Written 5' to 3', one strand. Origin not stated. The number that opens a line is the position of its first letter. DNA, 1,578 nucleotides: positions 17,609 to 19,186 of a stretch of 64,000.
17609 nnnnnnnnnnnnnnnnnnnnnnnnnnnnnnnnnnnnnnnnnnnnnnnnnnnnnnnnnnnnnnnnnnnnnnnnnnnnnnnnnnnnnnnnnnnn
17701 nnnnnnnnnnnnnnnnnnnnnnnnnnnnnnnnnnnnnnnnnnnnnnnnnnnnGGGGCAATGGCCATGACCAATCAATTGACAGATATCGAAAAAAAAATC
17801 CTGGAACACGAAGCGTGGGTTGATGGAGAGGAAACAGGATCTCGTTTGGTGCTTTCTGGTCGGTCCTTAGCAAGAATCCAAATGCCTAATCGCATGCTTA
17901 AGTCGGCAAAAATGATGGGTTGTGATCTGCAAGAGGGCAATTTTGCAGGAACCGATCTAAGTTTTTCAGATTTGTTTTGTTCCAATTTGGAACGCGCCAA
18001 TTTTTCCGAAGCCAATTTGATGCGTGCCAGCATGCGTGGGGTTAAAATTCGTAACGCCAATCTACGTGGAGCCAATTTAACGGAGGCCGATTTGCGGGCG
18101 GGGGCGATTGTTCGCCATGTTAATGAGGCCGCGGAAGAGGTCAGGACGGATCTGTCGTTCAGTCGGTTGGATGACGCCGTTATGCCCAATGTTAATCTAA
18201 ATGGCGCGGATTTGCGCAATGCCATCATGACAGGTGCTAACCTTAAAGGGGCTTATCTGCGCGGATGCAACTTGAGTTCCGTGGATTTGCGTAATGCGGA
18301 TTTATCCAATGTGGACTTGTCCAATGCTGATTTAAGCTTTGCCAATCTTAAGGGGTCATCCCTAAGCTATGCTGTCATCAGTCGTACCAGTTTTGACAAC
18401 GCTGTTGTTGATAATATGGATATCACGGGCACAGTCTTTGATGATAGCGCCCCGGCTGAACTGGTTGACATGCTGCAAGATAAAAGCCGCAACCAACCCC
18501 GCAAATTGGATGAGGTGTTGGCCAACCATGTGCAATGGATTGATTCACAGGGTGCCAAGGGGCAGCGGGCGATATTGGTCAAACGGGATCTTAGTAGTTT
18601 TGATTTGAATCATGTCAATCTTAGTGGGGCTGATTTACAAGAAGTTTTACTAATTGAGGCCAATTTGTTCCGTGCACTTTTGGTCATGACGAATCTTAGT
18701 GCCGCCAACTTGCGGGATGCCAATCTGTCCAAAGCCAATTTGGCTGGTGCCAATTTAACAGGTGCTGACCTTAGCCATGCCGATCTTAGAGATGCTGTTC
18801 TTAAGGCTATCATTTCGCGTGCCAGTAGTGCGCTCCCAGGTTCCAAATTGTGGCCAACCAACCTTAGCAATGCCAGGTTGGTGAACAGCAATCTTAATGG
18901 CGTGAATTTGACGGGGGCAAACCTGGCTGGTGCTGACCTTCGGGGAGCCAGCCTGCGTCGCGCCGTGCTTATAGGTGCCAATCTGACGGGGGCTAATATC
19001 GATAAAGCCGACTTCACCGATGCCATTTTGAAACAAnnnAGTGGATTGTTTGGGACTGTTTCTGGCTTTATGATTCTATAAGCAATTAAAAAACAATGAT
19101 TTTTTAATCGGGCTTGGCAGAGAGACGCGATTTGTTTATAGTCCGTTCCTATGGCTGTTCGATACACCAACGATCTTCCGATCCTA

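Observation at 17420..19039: Small unknown ORF tightly followed by a 426-aa pentapeptide-repeat protein; paralog pair with 53353..54723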

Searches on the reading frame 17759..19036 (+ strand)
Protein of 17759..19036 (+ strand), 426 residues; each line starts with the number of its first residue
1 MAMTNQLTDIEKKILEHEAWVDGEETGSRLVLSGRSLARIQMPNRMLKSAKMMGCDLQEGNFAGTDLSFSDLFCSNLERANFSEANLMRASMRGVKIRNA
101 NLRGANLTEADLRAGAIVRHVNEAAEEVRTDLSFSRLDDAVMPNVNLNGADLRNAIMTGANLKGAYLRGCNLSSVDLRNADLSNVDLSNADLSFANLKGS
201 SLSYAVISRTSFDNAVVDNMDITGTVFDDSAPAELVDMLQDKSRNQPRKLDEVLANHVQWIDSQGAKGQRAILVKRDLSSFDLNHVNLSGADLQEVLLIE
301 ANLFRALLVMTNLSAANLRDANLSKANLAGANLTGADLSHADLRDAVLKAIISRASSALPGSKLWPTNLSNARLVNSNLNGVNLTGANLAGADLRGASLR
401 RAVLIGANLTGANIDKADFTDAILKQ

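Call 4: search_protein_families(library=pfam, proteins=[window:17759-19036:+], max_evalue=0.1)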
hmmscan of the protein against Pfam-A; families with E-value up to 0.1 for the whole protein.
window:17759-19036:+ (426 aa): 4 families
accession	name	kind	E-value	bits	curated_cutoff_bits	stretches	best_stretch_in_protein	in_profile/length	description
PF00805.28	Pentapeptide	-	9.5e-70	230.1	20.2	9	155-193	1-39/40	Pentapeptide repeats (8 copies)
PF13599.13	Pentapeptide_4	-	3.3e-33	114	38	4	139-205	10-76/78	Pentapeptide repeat region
PF13576.12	Pentapeptide_3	-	2.7e-25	88.8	27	3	380-422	2-47/48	Pentapeptide repeats (9 copies)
PF25296.1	Decapeptide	-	2.9e-08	33.9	45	0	166-208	16-58/74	Decapeptide repeat region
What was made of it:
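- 17759..19039 (+): PRP-A, a two-module pentapeptide-repeat protein. It is 426 aa from 17759, and more likely 424 aa from ATG 17765. Pfam PF00805 at E 9.5e-70 (call 4).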

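Call 9: search_protein_families(library=ncbifam, proteins=[window:17759-19036:+], max_evalue=1)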
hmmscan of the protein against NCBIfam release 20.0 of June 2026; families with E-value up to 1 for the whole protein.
window:17759-19036:+ (426 aa): 17 families
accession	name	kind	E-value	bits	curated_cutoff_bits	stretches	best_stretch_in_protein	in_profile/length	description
NF052603.1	penta_Alr5209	equivalog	8.3e-53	177.3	125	5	266-349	9-91/113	Alr5209 family pentapeptide repeat protein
NF047416.1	penta_HetL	equivalog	2.7e-48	164.3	260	3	43-206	46-207/218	heterocyst differentiation pentapeptide repeat protein HetL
NF011743.0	PRK15196.1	equivalog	1.1e-35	123.2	354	3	317-424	153-264/350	type III secretion system effector PipB2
NF011744.0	PRK15197.1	equivalog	2.8e-34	118.6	274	4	273-348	161-236/291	SPI-2 type III secretion system effector PipB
NF033086.2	penta_rpt_Qnr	equivalog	4.7e-24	85.3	240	4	44-192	29-178/211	Qnr family pentapeptide repeat protein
NF012152.0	penta_rpt_QnrC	exception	1.2e-22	81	500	4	46-165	37-152/221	QnrC family quinolone resistance pentapeptide repeat protein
NF000421.1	penta_rpt_QnrVC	exception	3.8e-22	79.3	460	3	283-422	8-132/218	QnrVC family quinolone resistance pentapeptide repeat protein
NF000349.1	mfpA_AE000516.2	equivalog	4.9e-21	75.4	360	4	279-358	80-159/183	pentapeptide repeat protein MfpA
NF000071.4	penta_rpt_QnrA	exception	1.3e-20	74.1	450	4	282-417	32-177/218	QnrA family quinolone resistance pentapeptide repeat protein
NF000420.1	penta_rpt_QnrB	exception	2.5e-18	66.9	460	5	49-202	37-191/214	QnrB family quinolone resistance pentapeptide repeat protein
NF012151.0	penta_rpt_QnrAS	exception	2.5e-18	66.9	490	4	37-164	28-156/218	QnrAS family quinolone resistance pentapeptide repeat protein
NF038182.1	penta_rpt_SmQnr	exception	6e-18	65.4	460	4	135-203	130-198/215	SmQnr family pentapeptide repeat protein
NF033375.2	penta_rpt_QnrE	exception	2.7e-17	63.5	480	3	47-202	35-191/214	QnrE family quinolone resistance pentapeptide repeat protein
NF000056.3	penta_rpt_QnrS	exception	2.2e-16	60.2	460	4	35-167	26-154/218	QnrS family quinolone resistance pentapeptide repeat protein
NF011904.1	PRK15377.1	subfamily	1.8e-15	56.4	500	4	145-229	19-104/606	type III secretion system effector HECT-type E3 ubiquitin transferase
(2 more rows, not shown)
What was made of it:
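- Closest known: MfpA with its conservon partners MfpB-E. Different: PRP-A scores 75 bits against the MfpA model's cut-off of 360 (call 9).
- Partial matches to the Qnr, MfpA and HetL models (call 9). The Qnr model scores 85 bits against a cut-off of 240, and MfpA 75 against 360 (call 9). PRPs are effectors in Salmonella (PipB, PipB2), and the PipB2 and PipB models give partial hits (call 9). The PipB2 and PipB scores of 123 and 119 bits are far below their cut-offs of 354 and 274 (call 9).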

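Call 11: find_homologous_proteins(query=window:17759-19036:+)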
Query window:17759-19036:+ (426 aa): 7761 proteins with E <= 0.001 among 8000 candidates; the best 120 are listed.
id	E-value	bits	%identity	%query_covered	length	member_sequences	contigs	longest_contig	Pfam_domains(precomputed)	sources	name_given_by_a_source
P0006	1.1e-49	188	31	74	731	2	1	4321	PF13576.13,PF13599.14,PF00805.29,PF25296.2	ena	-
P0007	2.0e-49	187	34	94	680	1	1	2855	PF13576.13,PF13599.14,PF00805.29,PF25296.2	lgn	-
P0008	8.8e-49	185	37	66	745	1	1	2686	PF13576.13,PF13599.14,PF00805.29,PF25296.2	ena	-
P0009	4.0e-47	179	34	88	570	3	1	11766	PF13576.13,PF13599.14,PF00805.29,PF25296.2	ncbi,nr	ncbi:MAG: pentapeptide repeat-containing protein [Rhizonema sp. NSF051]|nr:pentapeptide repeat-conta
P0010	3.0e-46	177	36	98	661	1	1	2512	PF13576.13,PF13599.14,PF00805.29,PF25296.2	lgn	-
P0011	4.4e-46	176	36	86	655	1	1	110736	PF13576.13,PF13599.14,PF00805.29,PF25296.2,PF02342.24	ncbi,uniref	ncbi:pentapeptide repeat-containing protein [Microcoleus sp. B7-D4]|uniref:pentapeptide repeat-conta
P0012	4.4e-46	176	36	86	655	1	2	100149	PF13576.13,PF13599.14,PF00805.29,PF25296.2,PF02342.24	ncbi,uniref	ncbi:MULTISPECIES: pentapeptide repeat-containing protein [unclassified Microcoleus]|uniref:pentapep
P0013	8.1e-46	175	39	67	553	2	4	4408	PF13391.13,PF13576.13,PF13599.14,PF00805.29,PF25296.2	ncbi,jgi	jgi:uncharacterized protein YjbI with pentapeptide repeats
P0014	1.8e-45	174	33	92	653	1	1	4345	PF13576.13,PF13599.14,PF00805.29,PF25296.2,PF02342.24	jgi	jgi:uncharacterized protein YjbI with pentapeptide repeats/stress response protein SCP2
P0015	4.5e-45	173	32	97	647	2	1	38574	PF13576.13,PF13599.14,PF00805.29,PF25296.2,PF02342.24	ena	-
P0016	9.2e-45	172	35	97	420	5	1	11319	PF13576.13,PF13599.14,PF00805.29,PF25296.2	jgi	-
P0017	2.9e-44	170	30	92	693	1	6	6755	PF13576.13,PF13599.14,PF00805.29,PF25296.2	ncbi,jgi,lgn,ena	jgi:uncharacterized protein YjbI with pentapeptide repeats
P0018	4.1e-44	170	35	98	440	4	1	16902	PF13576.13,PF13599.14,PF00805.29,PF25296.2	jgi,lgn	jgi:uncharacterized protein YjbI with pentapeptide repeats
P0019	5.4e-44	169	34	96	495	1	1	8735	PF13576.13,PF13599.14,PF00805.29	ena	-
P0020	6.6e-44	169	35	94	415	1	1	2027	PF13576.13,PF13599.14,PF00805.29,PF25296.2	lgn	-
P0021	1.1e-43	168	39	46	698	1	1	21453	PF13576.13,PF13599.14,PF00805.29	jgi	-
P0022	1.5e-43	168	34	77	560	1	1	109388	PF13576.13,PF13599.14,PF00805.29,PF25296.2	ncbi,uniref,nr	ncbi:pentapeptide repeat-containing protein [Oscillatoria sp. CS-180]|uniref:pentapeptide repeat-con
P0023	2.0e-43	167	33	96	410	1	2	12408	PF13576.13,PF13599.14,PF00805.29,PF25296.2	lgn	-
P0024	4.2e-43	166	31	92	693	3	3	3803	PF13576.13,PF13599.14,PF00805.29,PF23894.3,PF25296.2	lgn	-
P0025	7.5e-43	165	35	96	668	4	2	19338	PF13576.13,PF13599.14,PF00805.29,PF25296.2,PF02342.24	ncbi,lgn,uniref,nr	ncbi:MAG: pentapeptide repeat-containing protein [Tychonema bourrellyi B0820]|uniref:Stress protein 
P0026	1.1e-42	165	36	87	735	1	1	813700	PF13576.13,PF13599.14,PF00805.29,PF25296.2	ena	-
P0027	2.7e-42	164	33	98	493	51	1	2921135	PF07238.20,PF13576.13,PF13599.14,PF00805.29,PF25296.2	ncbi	ncbi:pentapeptide repeat-containing protein [Azospirillum argentinense]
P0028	3.0e-42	163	34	99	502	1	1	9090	PF13576.13,PF13599.14,PF00805.29,PF25296.2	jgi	jgi:uncharacterized protein YjbI with pentapeptide repeats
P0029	4.7e-42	163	29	93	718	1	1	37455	PF13576.13,PF13599.14,PF00805.29,PF25296.2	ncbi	-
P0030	7.2e-42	162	33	96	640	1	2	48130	PF13576.13,PF13599.14,PF00805.29,PF25296.2,PF02342.24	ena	-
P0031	1.5e-41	161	37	86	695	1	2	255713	PF13576.13,PF13091.13,PF13599.14,PF00805.29,PF25296.2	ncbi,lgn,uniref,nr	ncbi:pentapeptide repeat-containing protein [Gloeocapsopsis sp. IPPAS B-1203]|uniref:pentapeptide re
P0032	2.3e-41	160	37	68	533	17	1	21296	PF13576.13,PF13599.14,PF00805.29,PF25296.2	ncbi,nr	ncbi:pentapeptide repeat-containing protein [Limnoraphis robusta Tam1]|nr:pentapeptide repeat-contai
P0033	4.7e-41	159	34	96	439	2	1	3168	PF13576.13,PF13599.14,PF00805.29,PF25296.2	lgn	-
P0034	4.9e-41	159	31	97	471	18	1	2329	PF13576.13,PF13599.14,PF00805.29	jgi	jgi:uncharacterized protein YjbI with pentapeptide repeats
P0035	5.4e-41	159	31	100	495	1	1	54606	PF13576.13,PF13599.14,PF00805.29,PF25296.2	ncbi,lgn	-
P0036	8.9e-41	159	35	87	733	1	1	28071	PF13576.13,PF13599.14,PF00805.29,PF25296.2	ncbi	-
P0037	1.2e-40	158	29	97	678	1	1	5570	PF13576.13,PF13599.14,PF00805.29,PF00542.25,PF25296.2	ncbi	ncbi:MAG: ribosomal protein L7/L12 [Myxococcota bacterium]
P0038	2.2e-40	157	31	98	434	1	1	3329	PF13576.13,PF13599.14,PF00805.29,PF25296.2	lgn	-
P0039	2.5e-40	157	38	80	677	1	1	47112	PF13576.13,PF13599.14,PF00805.29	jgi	jgi:uncharacterized protein YjbI with pentapeptide repeats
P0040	2.9e-40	157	39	64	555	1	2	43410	PF13576.13,PF13599.14,PF00805.29,PF25296.2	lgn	-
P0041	3.6e-40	157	37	65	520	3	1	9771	PF13576.13,PF13599.14,PF00805.29,PF25296.2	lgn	-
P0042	4.0e-40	156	35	80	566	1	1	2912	PF13576.13,PF13599.14,PF00805.29,PF04471.19,PF25296.2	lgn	-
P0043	4.4e-40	156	31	88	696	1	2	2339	PF13576.13,PF13599.14,PF00805.29,PF23894.3,PF25296.2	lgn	-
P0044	5.3e-40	156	32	98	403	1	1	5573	PF13576.13,PF13599.14,PF00805.29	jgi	jgi:uncharacterized protein YjbI with pentapeptide repeats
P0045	6.7e-40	156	34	86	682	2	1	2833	PF13576.13,PF13599.14,PF00805.29,PF25296.2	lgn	-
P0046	7.1e-40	156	33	97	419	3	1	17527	PF13576.13,PF13599.14,PF00805.29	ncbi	-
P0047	7.5e-40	155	32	97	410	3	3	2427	PF13576.13,PF13599.14,PF00805.29,PF25296.2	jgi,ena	-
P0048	7.7e-40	155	41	42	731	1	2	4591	PF13576.13,PF13599.14,PF00805.29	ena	-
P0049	1.1e-39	155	32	98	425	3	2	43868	PF13576.13,PF13599.14,PF00805.29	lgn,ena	-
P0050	1.1e-39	155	39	71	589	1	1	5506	PF13576.13,PF13599.14,PF00805.29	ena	-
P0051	1.2e-39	155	33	89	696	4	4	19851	PF13576.13,PF13599.14,PF00805.29,PF25296.2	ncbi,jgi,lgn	jgi:uncharacterized protein YjbI with pentapeptide repeats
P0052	1.2e-39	155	30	99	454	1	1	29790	PF13576.13,PF13599.14,PF00805.29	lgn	-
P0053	1.6e-39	154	32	71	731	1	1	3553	PF13576.13,PF13599.14,PF00805.29,PF25296.2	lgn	-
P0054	1.7e-39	154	32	92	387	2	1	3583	PF13576.13,PF13599.14,PF00805.29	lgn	-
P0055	1.9e-39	154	32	98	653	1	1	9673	PF13576.13,PF13599.14,PF00805.29,PF25296.2,PF02342.24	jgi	-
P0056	3.8e-39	153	33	88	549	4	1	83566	PF13576.13,PF13599.14,PF00805.29,PF13676.12,PF25296.2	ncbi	-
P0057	5.7e-39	153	35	67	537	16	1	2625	PF13576.13,PF13599.14,PF00805.29,PF25296.2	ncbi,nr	ncbi:MAG: pentapeptide repeat-containing protein [Leptolyngbyaceae cyanobacterium CAN_BIN12]|nr:pent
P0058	6.6e-39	152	31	65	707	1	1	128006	PF13576.13,PF13599.14,PF00805.29,PF25296.2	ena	-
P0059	7.2e-39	152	29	97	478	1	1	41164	PF13576.13,PF13599.14,PF00805.29,PF23894.3,PF25296.2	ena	-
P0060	8.5e-39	152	36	70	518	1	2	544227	PF13576.13,PF13599.14,PF00805.29,PF25296.2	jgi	jgi:uncharacterized protein YjbI with pentapeptide repeats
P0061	1.0e-38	152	35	60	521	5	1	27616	PF13576.13,PF13599.14,PF00805.29,PF25296.2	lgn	-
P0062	1.4e-38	151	37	83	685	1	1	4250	PF13576.13,PF13599.14,PF00805.29,PF25296.2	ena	-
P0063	1.5e-38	151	33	96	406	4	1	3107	PF13576.13,PF13599.14,PF00805.29,PF25296.2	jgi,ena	-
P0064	1.5e-38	151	32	97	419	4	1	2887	PF13576.13,PF13599.14,PF00805.29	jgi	-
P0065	1.5e-38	151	32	98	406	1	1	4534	PF13576.13,PF13599.14,PF00805.29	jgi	jgi:uncharacterized protein YjbI with pentapeptide repeats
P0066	1.6e-38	151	31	92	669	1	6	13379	PF13576.13,PF13599.14,PF00805.29,PF25296.2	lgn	-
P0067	2.0e-38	151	38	82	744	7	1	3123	PF13576.13,PF00656.28,PF13599.14,PF00805.29,PF25296.2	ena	-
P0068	2.7e-38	150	33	77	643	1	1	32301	PF13576.13,PF13599.14,PF00805.29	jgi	jgi:uncharacterized protein YjbI with pentapeptide repeats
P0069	3.4e-38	150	32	97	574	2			PF13576.13,PF13599.14,PF00805.29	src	-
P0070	3.5e-38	150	35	86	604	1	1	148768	PF13576.13,PF13599.14,PF00805.29,PF25296.2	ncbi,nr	ncbi:MAG: pentapeptide repeat-containing protein [Anaerolineae bacterium]|nr:pentapeptide repeat-con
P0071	3.6e-38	150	37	88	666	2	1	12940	PF13576.13,PF13599.14,PF00805.29,PF25296.2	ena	-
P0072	5.6e-38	149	33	88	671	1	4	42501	PF13576.13,PF13599.14,PF00805.29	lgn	-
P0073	6.1e-38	149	31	95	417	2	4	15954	PF13576.13,PF13599.14,PF00805.29,PF25296.2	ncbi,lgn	-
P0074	6.6e-38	149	30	96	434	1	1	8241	PF13576.13,PF13599.14,PF00805.29,PF25296.2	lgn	-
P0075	6.9e-38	149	33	97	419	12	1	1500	PF13576.13,PF13599.14,PF00805.29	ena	-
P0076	8.0e-38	149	36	92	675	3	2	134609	PF13576.13,PF23610.2,PF13599.14,PF00805.29,PF25296.2,PF02342.24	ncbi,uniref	ncbi:pentapeptide repeat-containing protein [Microcoleus sp. Pol14C6]|uniref:pentapeptide repeat-con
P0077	9.1e-38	149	36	68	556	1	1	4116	PF13576.13,PF13599.14,PF00805.29,PF07885.23,PF25296.2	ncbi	-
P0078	9.9e-38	149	35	93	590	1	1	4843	PF13576.13,PF13599.14,PF00805.29,PF04471.19,PF25296.2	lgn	-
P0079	1.0e-37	148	32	81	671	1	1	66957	PF13576.13,PF13599.14,PF00805.29,PF25296.2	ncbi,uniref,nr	ncbi:pentapeptide repeat-containing protein [Laspinema sp. D1]|uniref:pentapeptide repeat-containing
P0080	1.1e-37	148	32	93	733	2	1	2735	PF13576.13,PF13599.14,PF00805.29,PF07924.17,PF25296.2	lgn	-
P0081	1.2e-37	148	43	41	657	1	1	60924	PF13576.13,PF13599.14,PF00805.29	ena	-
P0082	1.5e-37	148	34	68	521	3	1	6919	PF13576.13,PF13599.14,PF00805.29,PF25296.2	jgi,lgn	-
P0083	1.6e-37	148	31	99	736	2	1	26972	PF13576.13,PF13599.14,PF00805.29,PF25296.2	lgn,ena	-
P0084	1.7e-37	148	33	98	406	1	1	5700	PF13576.13,PF13599.14,PF00805.29,PF25296.2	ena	-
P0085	1.7e-37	148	33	81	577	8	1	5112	PF13576.13,PF13599.14,PF00805.29,PF25296.2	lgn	-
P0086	2.0e-37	148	38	42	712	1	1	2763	PF13576.13,PF13599.14,PF00805.29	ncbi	-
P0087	2.2e-37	147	31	86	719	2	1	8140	PF13576.13,PF13599.14,PF00805.29,PF25296.2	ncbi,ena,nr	ncbi:MAG TPA: pentapeptide repeat-containing protein [Ktedonosporobacter sp.]|nr:pentapeptide repeat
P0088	3.1e-37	147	36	66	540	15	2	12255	PF13576.13,PF13599.14,PF00805.29,PF25296.2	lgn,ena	-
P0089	3.1e-37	147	31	96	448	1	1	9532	PF13576.13,PF13599.14,PF00805.29,PF25296.2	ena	-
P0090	3.4e-37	147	33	67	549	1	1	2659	PF13576.13,PF13599.14,PF00805.29,PF25296.2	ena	-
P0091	3.5e-37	147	38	90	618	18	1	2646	PF00160.27,PF13576.13,PF13599.14,PF00805.29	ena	-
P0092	5.4e-37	146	32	98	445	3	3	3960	PF13576.13,PF13599.14,PF00805.29,PF25296.2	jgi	jgi:uncharacterized protein YjbI with pentapeptide repeats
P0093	6.8e-37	146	34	98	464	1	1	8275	PF13576.13,PF13599.14,PF00805.29,PF25296.2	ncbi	-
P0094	6.9e-37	146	35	85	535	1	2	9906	PF13576.13,PF13599.14,PF00805.29,PF25296.2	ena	-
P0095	8.8e-37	145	42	38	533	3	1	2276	PF13576.13,PF13599.14,PF00805.29,PF25296.2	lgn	-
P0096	9.0e-37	145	35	74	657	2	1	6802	PF13576.13,PF13599.14,PF00805.29,PF25296.2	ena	-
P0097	9.0e-37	145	35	89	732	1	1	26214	PF13576.13,PF13599.14,PF00805.29,PF25296.2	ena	-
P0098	9.6e-37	145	36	86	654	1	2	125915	PF13576.13,PF13599.14,PF00805.29,PF02342.24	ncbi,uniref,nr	ncbi:pentapeptide repeat-containing protein [Microcoleus vaginatus]|uniref:pentapeptide repeat-conta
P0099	1.1e-36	145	32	96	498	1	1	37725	PF13576.13,PF13599.14,PF00805.29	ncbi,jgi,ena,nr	ncbi:MAG TPA: pentapeptide repeat-containing protein [Azospirillum sp.]|nr:pentapeptide repeat-conta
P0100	1.1e-36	145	35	69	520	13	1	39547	PF13576.13,PF13599.14,PF00805.29,PF25296.2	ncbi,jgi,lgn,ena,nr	ncbi:MAG: pentapeptide repeat-containing protein [Oscillatoriaceae cyanobacterium Prado104]|jgi:unch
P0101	1.3e-36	145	35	95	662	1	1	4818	PF13576.13,PF13599.14,PF00805.29,PF25296.2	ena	-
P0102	1.7e-36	144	32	99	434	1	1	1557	PF13576.13,PF13599.14,PF00805.29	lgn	-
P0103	1.8e-36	144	33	82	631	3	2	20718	PF13576.13,PF13599.14,PF00805.29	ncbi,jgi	jgi:uncharacterized protein YjbI with pentapeptide repeats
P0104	1.8e-36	144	31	97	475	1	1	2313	PF13576.13,PF13599.14,PF00805.29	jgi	jgi:uncharacterized protein YjbI with pentapeptide repeats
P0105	2.2e-36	144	33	89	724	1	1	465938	PF13576.13,PF13599.14,PF00805.29,PF25296.2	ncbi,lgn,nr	ncbi:MAG: pentapeptide repeat-containing protein [Alphaproteobacteria bacterium]|nr:pentapeptide rep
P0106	2.4e-36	144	29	93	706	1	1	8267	PF13576.13,PF13599.14,PF00805.29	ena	-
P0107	2.8e-36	144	37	63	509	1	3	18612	PF13576.13,PF13599.14,PF00805.29,PF25296.2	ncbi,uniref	ncbi:pentapeptide repeat-containing protein [Microcoleus sp. herbarium19]|uniref:pentapeptide repeat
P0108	2.8e-36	144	31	98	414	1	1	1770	PF13576.13,PF13599.14,PF00805.29,PF25296.2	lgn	-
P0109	2.9e-36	144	36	86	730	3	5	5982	PF13576.13,PF13091.13,PF13599.14,PF00805.29,PF25296.2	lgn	-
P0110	3.0e-36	144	36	65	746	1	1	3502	PF13576.13,PF13599.14,PF00805.29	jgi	jgi:uncharacterized protein YjbI with pentapeptide repeats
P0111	3.4e-36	143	32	90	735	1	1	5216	PF13576.13,PF13599.14,PF00805.29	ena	-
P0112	3.9e-36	143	33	96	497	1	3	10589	PF13576.13,PF13599.14,PF00805.29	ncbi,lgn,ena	-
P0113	4.1e-36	143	33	90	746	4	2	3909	PF07714.24,PF00069.32,PF13576.13,PF13599.14,PF00805.29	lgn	-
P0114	4.1e-36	143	32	97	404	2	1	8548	PF13576.13,PF13599.14,PF00805.29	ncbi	ncbi:MAG TPA: pentapeptide repeat-containing protein [Stellaceae bacterium]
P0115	4.8e-36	143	37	72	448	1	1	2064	PF13576.13,PF13599.14,PF00805.29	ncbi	-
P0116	5.1e-36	143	32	97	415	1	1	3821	PF13576.13,PF13599.14,PF00805.29,PF25296.2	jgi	jgi:uncharacterized protein YjbI with pentapeptide repeats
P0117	5.5e-36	143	33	80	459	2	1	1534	PF13576.13,PF13599.14,PF00805.29,PF25296.2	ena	-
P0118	5.9e-36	143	38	63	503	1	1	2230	PF13576.13,PF18760.8,PF13599.14,PF00805.29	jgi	jgi:uncharacterized protein YjbI with pentapeptide repeats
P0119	6.5e-36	143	33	98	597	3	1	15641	PF14284.12,PF13576.13,PF13599.14,PF00805.29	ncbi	-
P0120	6.7e-36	143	41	41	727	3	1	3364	PF13576.13,PF13599.14,PF00805.29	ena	-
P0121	6.9e-36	142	33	98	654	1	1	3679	PF13576.13,PF13599.14,PF00805.29,PF25296.2,PF02342.24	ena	-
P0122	7.3e-36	142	36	86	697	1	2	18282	PF07714.24,PF00069.32,PF13576.13,PF03109.23,PF13599.14,PF00805.29,PF25296.2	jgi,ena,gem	-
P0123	7.5e-36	142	35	63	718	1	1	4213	PF13576.13,PF13599.14,PF00805.29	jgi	-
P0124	8.5e-36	142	36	91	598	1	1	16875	PF13576.13,PF20694.3,PF13599.14,PF00805.29,PF25296.2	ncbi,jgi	jgi:uncharacterized protein YjbI with pentapeptide repeats/DNA-binding Xre family transcriptional re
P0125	9.6e-36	142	34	97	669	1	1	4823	PF13576.13,PF13599.14,PF00805.29,PF25296.2,PF02342.24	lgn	-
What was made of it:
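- The same PRP family occurs in free-living Azospirillum and Stellaceae (call 11).
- Tried and rejected: Homolog search with PRP-A. It was saturated by repeat-sharing proteins and did not even return the 85-92% orthologs (call 11).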

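Call 24: search_solved_structures(query=window:17759-19036:+, max_evalue=0.00001)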
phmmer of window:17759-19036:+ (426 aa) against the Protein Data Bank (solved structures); distinct sequences matched with E-value up to 0.00001: 25.
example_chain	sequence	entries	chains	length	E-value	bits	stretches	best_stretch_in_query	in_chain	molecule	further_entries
4yc5_A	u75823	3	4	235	2.2e-26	96.2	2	277-425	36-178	beta1 | beta1 protein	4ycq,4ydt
4yfo_A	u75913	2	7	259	2.2e-25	92.9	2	312-424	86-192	beta1_ex1 | 6beta1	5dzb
4yei_A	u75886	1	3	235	6e-25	91.5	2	277-425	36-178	beta1mut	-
5di5_A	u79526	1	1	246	1.1e-24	90.6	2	259-420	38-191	beta1 t801 loop variant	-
5dn0_A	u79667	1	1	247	1.6e-22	83.5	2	283-420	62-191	beta1 t1555 loop variant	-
5dns_A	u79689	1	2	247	6.7e-22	81.5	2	311-421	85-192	t1428 beta1 loop design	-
3du1_X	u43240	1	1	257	3.4e-21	79.2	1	316-416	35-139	All3740 protein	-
5dqa_A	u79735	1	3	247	4.7e-21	78.7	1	283-414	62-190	t3284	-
5dra_A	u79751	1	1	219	2.5e-19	73.1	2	310-416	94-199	3beta1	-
2j8k_A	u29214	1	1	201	2.8e-18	69.6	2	274-378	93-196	NP275-NP276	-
6omx_A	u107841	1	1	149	1.6e-12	50.7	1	103-214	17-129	Alr5209 protein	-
2o6w_A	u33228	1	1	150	1.4e-10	44.3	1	331-414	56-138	Repeat Five Residue (Rfr) protein or pentapeptide repeat protein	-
2j8i_A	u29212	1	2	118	2.6e-10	43.4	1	150-220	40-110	NP275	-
7muc_AG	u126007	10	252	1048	7.6e-10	41.8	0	46-203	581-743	IcmE protein | IcmE (DotG)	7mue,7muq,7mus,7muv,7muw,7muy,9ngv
9ngw_A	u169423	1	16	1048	7.6e-10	41.8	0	46-203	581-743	IcmE (DotG)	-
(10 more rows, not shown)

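Call 26: search_protein_families(library=padloc, proteins=[window:17759-19036:+], max_evalue=0.1)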
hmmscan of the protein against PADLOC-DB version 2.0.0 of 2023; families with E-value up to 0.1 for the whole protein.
window:17759-19036:+ (426 aa): 0 families

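Call 45: find_encoding_contigs(protein=P0049, flank=3000, max_places=2)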
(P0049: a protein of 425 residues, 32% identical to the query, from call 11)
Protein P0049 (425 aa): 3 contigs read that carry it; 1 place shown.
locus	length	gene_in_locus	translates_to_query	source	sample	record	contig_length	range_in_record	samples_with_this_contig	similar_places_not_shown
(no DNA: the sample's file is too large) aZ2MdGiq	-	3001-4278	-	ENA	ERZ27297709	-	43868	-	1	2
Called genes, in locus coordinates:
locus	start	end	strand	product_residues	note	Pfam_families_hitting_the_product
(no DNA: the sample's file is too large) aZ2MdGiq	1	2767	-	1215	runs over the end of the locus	PF03797:Autotransporter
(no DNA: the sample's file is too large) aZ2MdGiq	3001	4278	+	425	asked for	PF00805:Pentapeptide, PF13576:Pentapeptide_3 (faint), PF13599:Pentapeptide_4, PF00805:Pentapeptide, PF13599:Pentapeptide_4 (weak), PF00805:Pentapeptide, PF13599:Pentapeptide_4 (weak)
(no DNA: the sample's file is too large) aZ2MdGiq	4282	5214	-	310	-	PF10340:Say1_Mug180, PF20434:BD-FAE, PF07859:Abhydrolase_3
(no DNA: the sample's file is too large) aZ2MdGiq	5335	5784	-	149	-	PF00011:HSP20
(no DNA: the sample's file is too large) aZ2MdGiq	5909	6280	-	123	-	-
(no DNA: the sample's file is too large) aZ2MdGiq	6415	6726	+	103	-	PF02036:SCP2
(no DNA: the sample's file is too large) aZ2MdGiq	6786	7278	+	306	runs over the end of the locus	PF00561:Abhydrolase_1, PF12146:Hydrolase_4, PF12697:Abhydrolase_6, PF00326:Peptidase_S9 (faint)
